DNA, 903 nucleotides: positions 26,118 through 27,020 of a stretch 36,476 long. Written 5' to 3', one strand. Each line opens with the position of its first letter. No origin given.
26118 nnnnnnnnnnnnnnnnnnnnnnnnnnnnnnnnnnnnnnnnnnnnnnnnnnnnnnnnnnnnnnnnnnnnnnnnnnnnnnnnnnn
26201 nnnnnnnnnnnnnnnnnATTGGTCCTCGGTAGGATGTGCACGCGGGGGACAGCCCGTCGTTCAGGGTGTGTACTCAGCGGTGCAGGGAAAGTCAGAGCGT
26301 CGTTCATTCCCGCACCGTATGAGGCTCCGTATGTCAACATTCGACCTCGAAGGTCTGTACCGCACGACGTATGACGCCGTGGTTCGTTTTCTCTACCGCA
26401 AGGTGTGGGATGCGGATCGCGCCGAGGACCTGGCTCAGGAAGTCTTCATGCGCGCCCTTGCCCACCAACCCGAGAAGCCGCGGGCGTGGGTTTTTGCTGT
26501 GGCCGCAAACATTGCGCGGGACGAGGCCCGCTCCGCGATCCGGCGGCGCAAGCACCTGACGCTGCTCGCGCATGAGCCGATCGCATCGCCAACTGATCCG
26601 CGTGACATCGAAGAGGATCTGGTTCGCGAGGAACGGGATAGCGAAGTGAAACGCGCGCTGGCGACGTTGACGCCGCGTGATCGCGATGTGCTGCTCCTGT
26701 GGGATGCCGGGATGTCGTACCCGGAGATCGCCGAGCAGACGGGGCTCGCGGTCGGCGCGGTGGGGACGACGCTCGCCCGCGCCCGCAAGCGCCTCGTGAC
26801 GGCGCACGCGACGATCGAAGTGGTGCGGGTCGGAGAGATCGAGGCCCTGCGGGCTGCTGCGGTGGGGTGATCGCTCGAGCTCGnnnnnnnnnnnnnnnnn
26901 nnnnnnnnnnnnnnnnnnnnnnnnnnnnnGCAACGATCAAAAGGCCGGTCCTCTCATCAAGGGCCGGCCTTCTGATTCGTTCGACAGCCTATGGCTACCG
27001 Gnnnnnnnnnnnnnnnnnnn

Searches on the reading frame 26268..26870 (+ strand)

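Call 11: search_protein_families(library=pfam, proteins=[window:26268-26870:+])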
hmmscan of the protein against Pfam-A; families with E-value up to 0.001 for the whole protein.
window:26268-26870:+ (200 aa): 4 families
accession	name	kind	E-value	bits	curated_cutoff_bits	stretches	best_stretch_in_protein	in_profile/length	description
PF08281.18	Sigma70_r4_2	-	2.6e-14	53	25.7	1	126-176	3-54/54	Sigma-70, region 4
PF04542.20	Sigma70_r2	-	6e-09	36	24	1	30-90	1-68/71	Sigma-70 region 2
PF04545.22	Sigma70_r4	-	8.2e-06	25.7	24.1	1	130-176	1-48/50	Sigma-70, region 4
PF00196.25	GerE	-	0.00016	21.6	23.5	1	133-180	2-49/57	Bacterial regulatory proteins, luxR family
